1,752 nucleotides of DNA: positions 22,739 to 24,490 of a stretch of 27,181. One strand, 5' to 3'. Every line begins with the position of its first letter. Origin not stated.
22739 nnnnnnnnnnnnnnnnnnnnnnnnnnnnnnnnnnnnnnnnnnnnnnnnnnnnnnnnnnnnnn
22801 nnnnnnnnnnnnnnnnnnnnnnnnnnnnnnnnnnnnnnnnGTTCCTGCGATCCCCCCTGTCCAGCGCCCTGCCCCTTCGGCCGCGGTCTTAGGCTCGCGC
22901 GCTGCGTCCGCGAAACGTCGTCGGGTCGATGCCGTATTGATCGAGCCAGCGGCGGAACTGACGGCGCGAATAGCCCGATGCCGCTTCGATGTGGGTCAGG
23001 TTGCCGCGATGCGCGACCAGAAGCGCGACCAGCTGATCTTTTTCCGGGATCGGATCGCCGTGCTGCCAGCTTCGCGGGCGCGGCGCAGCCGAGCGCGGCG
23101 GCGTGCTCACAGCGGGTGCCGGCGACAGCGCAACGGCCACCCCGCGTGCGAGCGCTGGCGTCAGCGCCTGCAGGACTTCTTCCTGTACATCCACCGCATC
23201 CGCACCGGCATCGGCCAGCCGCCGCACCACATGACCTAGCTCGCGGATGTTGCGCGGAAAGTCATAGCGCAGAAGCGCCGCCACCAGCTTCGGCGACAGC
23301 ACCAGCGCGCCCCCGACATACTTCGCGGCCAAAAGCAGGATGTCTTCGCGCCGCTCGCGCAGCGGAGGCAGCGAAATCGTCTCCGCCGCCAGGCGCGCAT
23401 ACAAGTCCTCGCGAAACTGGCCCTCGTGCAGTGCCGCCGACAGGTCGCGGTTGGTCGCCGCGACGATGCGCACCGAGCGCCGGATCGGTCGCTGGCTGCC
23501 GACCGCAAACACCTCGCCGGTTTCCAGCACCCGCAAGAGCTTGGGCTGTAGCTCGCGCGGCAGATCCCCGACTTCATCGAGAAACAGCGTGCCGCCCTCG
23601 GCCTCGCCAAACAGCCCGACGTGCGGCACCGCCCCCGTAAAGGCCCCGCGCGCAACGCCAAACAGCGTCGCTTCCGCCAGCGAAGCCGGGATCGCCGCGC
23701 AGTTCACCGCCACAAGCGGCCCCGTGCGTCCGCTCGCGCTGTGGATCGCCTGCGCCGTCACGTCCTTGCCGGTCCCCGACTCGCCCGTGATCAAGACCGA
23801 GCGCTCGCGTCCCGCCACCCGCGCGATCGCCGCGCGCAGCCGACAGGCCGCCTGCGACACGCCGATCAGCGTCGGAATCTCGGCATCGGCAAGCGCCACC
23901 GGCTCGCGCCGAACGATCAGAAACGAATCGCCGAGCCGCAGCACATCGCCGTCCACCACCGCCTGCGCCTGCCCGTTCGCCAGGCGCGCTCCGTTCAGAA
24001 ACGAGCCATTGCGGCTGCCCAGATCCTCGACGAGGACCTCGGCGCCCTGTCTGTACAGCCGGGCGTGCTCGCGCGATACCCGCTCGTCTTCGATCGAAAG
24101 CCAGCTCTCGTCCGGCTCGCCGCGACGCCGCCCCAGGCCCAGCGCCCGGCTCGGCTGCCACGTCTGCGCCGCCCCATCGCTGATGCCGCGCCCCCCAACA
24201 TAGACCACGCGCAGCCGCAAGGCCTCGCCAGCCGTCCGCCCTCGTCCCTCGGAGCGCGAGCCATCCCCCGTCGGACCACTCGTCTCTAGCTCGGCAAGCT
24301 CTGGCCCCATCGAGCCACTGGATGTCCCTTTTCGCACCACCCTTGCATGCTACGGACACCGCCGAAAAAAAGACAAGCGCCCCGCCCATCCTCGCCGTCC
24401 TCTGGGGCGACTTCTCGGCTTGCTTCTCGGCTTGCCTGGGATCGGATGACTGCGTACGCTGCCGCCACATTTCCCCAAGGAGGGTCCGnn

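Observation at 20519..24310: Adjacent 7TM-receptor Ser/Thr kinase and FHA-domain sigma-54 activator: candidate phospho-Thr to FHA to sigma-54 signalling pair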

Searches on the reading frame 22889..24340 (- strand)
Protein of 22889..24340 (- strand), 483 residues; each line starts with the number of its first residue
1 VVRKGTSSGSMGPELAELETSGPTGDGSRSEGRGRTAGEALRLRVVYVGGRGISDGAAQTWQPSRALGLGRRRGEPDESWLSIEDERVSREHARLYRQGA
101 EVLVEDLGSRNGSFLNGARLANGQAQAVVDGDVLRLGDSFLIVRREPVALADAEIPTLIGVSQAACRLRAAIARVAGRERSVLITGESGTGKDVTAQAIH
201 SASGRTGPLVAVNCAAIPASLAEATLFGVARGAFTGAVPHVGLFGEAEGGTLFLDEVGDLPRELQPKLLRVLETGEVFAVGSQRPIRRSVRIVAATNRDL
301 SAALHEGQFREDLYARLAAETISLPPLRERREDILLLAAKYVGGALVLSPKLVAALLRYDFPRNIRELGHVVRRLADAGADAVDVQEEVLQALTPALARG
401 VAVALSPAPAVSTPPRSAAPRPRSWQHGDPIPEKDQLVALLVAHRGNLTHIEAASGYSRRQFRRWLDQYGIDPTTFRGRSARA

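Call 6: search_protein_families(library=pfam, proteins=[window:22889-24340:-], max_evalue=0.01)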
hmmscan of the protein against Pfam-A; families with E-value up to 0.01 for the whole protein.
window:22889-24340:- (483 aa): 10 families
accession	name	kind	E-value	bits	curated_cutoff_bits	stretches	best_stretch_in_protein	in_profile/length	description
PF00158.32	Sigma54_activat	-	2.4e-57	193.7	20.2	1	158-322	1-167/168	Sigma-54 interaction domain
PF14532.12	Sigma54_activ_2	-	1.3e-20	74.5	25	1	159-327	1-138/138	Sigma-54 interaction domain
PF00498.31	FHA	-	5.1e-14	52.9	20.7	1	70-137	4-67/67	FHA domain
PF16697.10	Yop-YscD_cpl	-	2.5e-08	34.5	33.2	1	81-142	29-89/94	Inner membrane component of T3SS, cytoplasmic domain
PF25601.1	AAA_lid_14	-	1.2e-07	31.8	27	1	328-376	1-57/87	AAA+ ATPase lid domain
PF07728.20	AAA_5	-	1.2e-05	25.8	22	1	182-298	2-123/139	AAA domain (dynein-related subfamily)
PF13191.12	AAA_16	-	0.00012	23.1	32.6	1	167-244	11-79/167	AAA ATPase domain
PF01078.27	Mg_chelatase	-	0.00025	21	20.3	0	236-297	94-157/207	Magnesium chelatase, subunit ChlI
PF13518.12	HTH_28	-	0.00075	20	25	1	439-469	6-36/52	Helix-turn-helix domain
PF00004.35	AAA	-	0.006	17.5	21.2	0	182-306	1-120/131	ATPase family associated with various cellular activities (AAA)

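Call 12: find_encoding_contigs(protein=window:22889-24310:-, flank=10000, max_places=6)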
Protein window:22889-24310:- (473 aa): 4 contigs read that carry it; 2 places shown.
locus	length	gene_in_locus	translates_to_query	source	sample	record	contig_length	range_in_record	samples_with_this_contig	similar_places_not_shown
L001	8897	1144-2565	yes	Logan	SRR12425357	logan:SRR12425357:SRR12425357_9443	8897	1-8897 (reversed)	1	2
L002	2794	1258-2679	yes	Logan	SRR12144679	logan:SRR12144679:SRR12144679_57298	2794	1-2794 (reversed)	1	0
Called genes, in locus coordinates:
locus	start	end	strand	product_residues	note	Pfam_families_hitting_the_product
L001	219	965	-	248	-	-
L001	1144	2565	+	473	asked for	PF00498:FHA, PF16697:Yop-YscD_cpl, PF00158:Sigma54_activat, PF14532:Sigma54_activ_2, PF07728:AAA_5 (weak), PF25601:AAA_lid_14 (weak)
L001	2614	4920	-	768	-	PF07695:7TMR-DISM_7TM, PF00069:Pkinase, PF07714:PK_Tyr_Ser-Thr, PF06293:Kdo (weak)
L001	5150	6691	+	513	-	PF08308:PEGA (faint)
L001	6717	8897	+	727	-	?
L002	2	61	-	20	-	?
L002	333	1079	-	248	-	-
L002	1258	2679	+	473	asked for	PF00498:FHA, PF16697:Yop-YscD_cpl, PF00158:Sigma54_activat, PF14532:Sigma54_activ_2, PF07728:AAA_5 (weak), PF25601:AAA_lid_14 (weak)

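Call 19: find_homologous_proteins(query=window:22889-24310:-, max_evalue=1e-30)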
Query window:22889-24310:- (473 aa): 7993 proteins with E <= 1e-30 among 8000 candidates; the best 120 are listed.
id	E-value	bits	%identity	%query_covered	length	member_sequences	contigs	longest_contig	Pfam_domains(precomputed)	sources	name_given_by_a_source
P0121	6.5e-284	960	94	100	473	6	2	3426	PF00158.33,PF00498.32,PF25601.2,PF16697.11,PF14532.13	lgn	-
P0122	1.1e-154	534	60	93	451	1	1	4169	PF00158.33,PF00498.32,PF25601.2,PF16697.11,PF14532.13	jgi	jgi:transcriptional regulator with PAS, ATPase and Fis domain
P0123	3.1e-154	532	59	97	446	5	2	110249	PF00158.33,PF00498.32,PF25601.2,PF14532.13,PF07728.21,PF01078.28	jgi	jgi:DNA-binding NtrC family response regulator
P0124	2.5e-152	526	57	98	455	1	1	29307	PF00158.33,PF00498.32,PF25601.2,PF16697.11,PF14532.13,PF07728.21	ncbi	-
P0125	5.3e-149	515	57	98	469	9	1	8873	PF00158.33,PF00498.32,PF16697.11,PF14532.13,PF07728.21,PF01078.28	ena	-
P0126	1.5e-148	514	59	97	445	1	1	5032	PF00158.33,PF00498.32,PF25601.2,PF14532.13,PF07728.21,PF01078.28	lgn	-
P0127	6.6e-146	505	55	98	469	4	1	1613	PF00158.33,PF00498.32,PF25601.2,PF16697.11,PF14532.13,PF07728.21,PF01078.28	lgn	-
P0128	2.1e-145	503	54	99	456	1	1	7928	PF00158.33,PF00498.32,PF25601.2,PF16697.11,PF14532.13,PF07728.21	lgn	-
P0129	7.5e-145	502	54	97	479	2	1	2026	PF00158.33,PF00498.32,PF25601.2,PF14532.13,PF07728.21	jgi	-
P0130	6.2e-143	495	55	97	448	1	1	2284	PF00158.33,PF00498.32,PF25601.2,PF16697.11,PF14532.13,PF07728.21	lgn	-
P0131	4.0e-142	493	53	96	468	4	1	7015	PF00158.33,PF00498.32,PF25601.2,PF16697.11,PF14532.13,PF07728.21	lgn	-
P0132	8.0e-141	488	55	98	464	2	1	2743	PF00158.33,PF00498.32,PF13518.13,PF16697.11,PF14532.13,PF07728.21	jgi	jgi:DNA-binding NtrC family response regulator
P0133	3.4e-136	473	54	99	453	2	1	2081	PF00158.33,PF00498.32,PF16697.11,PF14532.13,PF07728.21,PF01078.28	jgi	jgi:DNA-binding NtrC family response regulator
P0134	5.8e-130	452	53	97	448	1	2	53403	PF00158.33,PF00498.32,PF25601.2,PF16697.11,PF14532.13,PF07728.21,PF01078.28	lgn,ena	-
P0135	7.3e-130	452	53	93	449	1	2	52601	PF00158.33,PF00498.32,PF25601.2,PF16697.11,PF14532.13,PF07728.21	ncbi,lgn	-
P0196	1.3e-82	296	44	84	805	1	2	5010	PF07714.24,PF00069.32,PF00158.33,PF00498.32,PF16697.11,PF14532.13,PF07728.21,PF01078.28,PF01636.30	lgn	-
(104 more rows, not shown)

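Call 20: find_encoding_contigs(protein=P0123, flank=8000, max_places=2)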
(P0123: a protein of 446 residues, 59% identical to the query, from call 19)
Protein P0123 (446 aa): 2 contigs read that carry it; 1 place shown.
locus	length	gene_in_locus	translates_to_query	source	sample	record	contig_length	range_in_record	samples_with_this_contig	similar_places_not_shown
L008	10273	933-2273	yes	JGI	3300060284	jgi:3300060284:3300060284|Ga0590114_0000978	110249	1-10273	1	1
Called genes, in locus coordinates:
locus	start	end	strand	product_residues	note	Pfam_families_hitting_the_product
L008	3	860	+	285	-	?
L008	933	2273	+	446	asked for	PF00498:FHA, PF01078:Mg_chelatase (faint), PF00158:Sigma54_activat, PF14532:Sigma54_activ_2, PF07728:AAA_5 (weak), PF25601:AAA_lid_14 (weak)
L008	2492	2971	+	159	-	-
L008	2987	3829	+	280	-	-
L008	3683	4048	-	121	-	-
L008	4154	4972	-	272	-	-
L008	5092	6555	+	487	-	-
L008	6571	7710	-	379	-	PF20181:DUF6544, PF21900:DUF6920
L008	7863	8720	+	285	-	PF04909:Amidohydro_2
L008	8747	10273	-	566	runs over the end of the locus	PF07504:FTP (weak), PF01447:Peptidase_M4, PF02868:Peptidase_M4_C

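Call 21: find_encoding_contigs(protein=P0124, flank=8000, max_places=2)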
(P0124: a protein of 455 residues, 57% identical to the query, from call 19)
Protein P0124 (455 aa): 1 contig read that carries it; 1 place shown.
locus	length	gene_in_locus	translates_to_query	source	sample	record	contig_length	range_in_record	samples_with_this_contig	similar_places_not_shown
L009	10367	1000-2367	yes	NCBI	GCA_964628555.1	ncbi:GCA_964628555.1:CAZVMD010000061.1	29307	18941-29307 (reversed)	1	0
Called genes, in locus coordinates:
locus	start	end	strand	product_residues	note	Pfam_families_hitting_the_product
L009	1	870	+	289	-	?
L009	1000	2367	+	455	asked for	PF00498:FHA, PF16697:Yop-YscD_cpl (weak), PF00158:Sigma54_activat, PF14532:Sigma54_activ_2, PF07728:AAA_5 (weak), PF25601:AAA_lid_14 (faint)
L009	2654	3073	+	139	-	-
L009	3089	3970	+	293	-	-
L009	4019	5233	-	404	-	PF00515:TPR_1 (faint), PF07719:TPR_2 (faint), PF13181:TPR_8 (faint), PF13424:TPR_12 (faint), PF13432:TPR_16 (faint)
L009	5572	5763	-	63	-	PF00830:Ribosomal_L28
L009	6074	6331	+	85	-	PF21481:DIKK1-2-4_C-subdom1 (faint)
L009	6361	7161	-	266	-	PF25764:KIF21A_4th (faint), PF00691:OmpA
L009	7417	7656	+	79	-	-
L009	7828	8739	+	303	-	PF13442:Cytochrome_CBB3 (faint), PF00034:Cytochrom_C (faint)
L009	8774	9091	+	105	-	-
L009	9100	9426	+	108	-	-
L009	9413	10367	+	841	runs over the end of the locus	PF03065:Glyco_hydro_57, PF12055:DUF3536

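Call 22: find_encoding_contigs(protein=P0134, flank=8000, max_places=2)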
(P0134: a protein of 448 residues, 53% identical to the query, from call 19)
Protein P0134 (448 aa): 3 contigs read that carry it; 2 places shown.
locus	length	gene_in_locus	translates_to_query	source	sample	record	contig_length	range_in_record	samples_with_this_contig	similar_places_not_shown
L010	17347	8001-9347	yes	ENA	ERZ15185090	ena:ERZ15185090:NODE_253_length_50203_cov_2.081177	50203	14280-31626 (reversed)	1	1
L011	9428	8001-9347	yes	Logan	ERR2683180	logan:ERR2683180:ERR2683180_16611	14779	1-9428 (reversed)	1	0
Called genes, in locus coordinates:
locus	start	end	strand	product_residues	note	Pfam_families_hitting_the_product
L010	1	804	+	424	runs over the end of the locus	PF00149:Metallophos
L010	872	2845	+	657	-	PF02705:K_trans, PF22776:K_trans_C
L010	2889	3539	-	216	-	-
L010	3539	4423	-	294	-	PF08032:SpoU_sub_bind, PF00588:SpoU_methylase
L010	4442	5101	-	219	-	-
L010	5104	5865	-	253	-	PF00535:Glycos_transf_2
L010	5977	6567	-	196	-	-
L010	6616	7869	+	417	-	PF00515:TPR_1 (faint), PF07719:TPR_2 (faint), PF13424:TPR_12 (faint), PF13174:TPR_6 (faint), PF13432:TPR_16 (weak)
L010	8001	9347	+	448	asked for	PF16697:Yop-YscD_cpl, PF00498:FHA, PF01078:Mg_chelatase (faint), PF00158:Sigma54_activat, PF14532:Sigma54_activ_2, PF07728:AAA_5, PF25601:AAA_lid_14 (weak)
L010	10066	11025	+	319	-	-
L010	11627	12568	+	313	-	PF01744:GLTT (weak)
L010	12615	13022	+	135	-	PF00069:Pkinase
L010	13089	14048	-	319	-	-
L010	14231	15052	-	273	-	-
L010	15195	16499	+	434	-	PF07690:MFS_1 (weak), PF03219:TLC (weak)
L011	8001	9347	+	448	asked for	PF16697:Yop-YscD_cpl, PF00498:FHA, PF01078:Mg_chelatase (faint), PF00158:Sigma54_activat, PF14532:Sigma54_activ_2, PF07728:AAA_5, PF25601:AAA_lid_14 (weak)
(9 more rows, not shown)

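Call 46: find_encoding_contigs(protein=P0125, flank=8000, max_places=4)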
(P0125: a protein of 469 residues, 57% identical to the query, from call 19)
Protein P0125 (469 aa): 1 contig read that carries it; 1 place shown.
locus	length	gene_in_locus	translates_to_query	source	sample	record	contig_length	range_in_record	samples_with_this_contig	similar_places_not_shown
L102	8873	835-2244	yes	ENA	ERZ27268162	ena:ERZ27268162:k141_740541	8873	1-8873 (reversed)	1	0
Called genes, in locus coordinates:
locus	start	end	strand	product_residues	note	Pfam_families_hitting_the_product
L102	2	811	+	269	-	?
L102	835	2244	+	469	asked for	PF00498:FHA, PF16697:Yop-YscD_cpl (weak), PF00158:Sigma54_activat, PF01078:Mg_chelatase (faint), PF14532:Sigma54_activ_2, PF07728:AAA_5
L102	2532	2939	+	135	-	-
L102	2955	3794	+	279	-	-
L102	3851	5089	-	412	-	PF07719:TPR_2 (faint), PF13424:TPR_12 (weak)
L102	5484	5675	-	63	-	PF00830:Ribosomal_L28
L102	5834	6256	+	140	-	PF07740:Toxin_12 (faint), PF21481:DIKK1-2-4_C-subdom1 (faint)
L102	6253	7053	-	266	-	PF01852:START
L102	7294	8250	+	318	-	PF01882:DUF58, PF13519:VWA_2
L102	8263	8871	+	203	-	?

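Call 47: find_encoding_contigs(protein=P0122, flank=8000, max_places=2)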
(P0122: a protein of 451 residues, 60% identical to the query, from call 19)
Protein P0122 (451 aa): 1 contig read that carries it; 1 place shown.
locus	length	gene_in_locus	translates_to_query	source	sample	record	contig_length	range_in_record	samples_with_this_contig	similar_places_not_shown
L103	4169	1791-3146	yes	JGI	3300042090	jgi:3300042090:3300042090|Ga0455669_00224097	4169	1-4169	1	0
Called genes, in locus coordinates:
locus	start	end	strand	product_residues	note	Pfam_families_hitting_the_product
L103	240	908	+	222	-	-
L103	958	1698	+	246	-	PF00085:Thioredoxin (weak), PF13905:Thioredoxin_8 (weak)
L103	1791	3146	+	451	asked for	PF00498:FHA, PF16697:Yop-YscD_cpl (weak), PF00158:Sigma54_activat, PF14532:Sigma54_activ_2, PF25601:AAA_lid_14 (weak)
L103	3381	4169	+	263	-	?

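Call 76: search_protein_families(library=pfam, proteins=[L008:2564-2971:+, L008:2987-3829:+, L103:3381-4169:+, L008:3-860:+, L009:1-870:+], max_evalue=5)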
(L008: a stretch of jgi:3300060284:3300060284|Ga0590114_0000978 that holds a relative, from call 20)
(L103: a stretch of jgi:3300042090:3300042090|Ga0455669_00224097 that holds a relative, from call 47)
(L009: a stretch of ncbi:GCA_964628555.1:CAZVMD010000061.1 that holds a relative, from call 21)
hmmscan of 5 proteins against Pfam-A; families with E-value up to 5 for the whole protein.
L008:2564-2971:+ (135 aa): 0 families

L008:2987-3829:+ (280 aa): 0 families

L103:3381-4169:+ (263 aa): 0 families

L008:3-860:+ (285 aa): 3 families
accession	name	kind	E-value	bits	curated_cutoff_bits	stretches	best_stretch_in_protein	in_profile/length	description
PF00069.31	Pkinase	-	8.6e-22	78.2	31.7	1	1-148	121-258/263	Protein kinase domain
PF07714.23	PK_Tyr_Ser-Thr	-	1.2e-09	38.4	23.1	1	1-150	125-257/258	Protein tyrosine and serine/threonine kinase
PF17667.7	Pkinase_fungal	-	0.028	13.6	24.1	1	1-67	310-366/387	Fungal protein kinase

L009:1-870:+ (289 aa): 5 families
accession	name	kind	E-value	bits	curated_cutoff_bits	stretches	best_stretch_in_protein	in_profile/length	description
PF00069.31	Pkinase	-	2.1e-22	80.2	31.7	1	1-150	120-259/263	Protein kinase domain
PF07714.23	PK_Tyr_Ser-Thr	-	4.2e-10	39.8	23.1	1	1-152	124-258/258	Protein tyrosine and serine/threonine kinase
PF17667.7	Pkinase_fungal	-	0.011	14.9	24.1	1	1-68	309-366/387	Fungal protein kinase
PF19974.5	TCAD9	-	0.039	13.6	40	1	98-169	81-148/429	Ternary complex associated domain 9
PF21261.3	RRP40_N_mamm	-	0.11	13.2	27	1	238-276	2-39/75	Mammalian exosome complex component RRP40, N-terminal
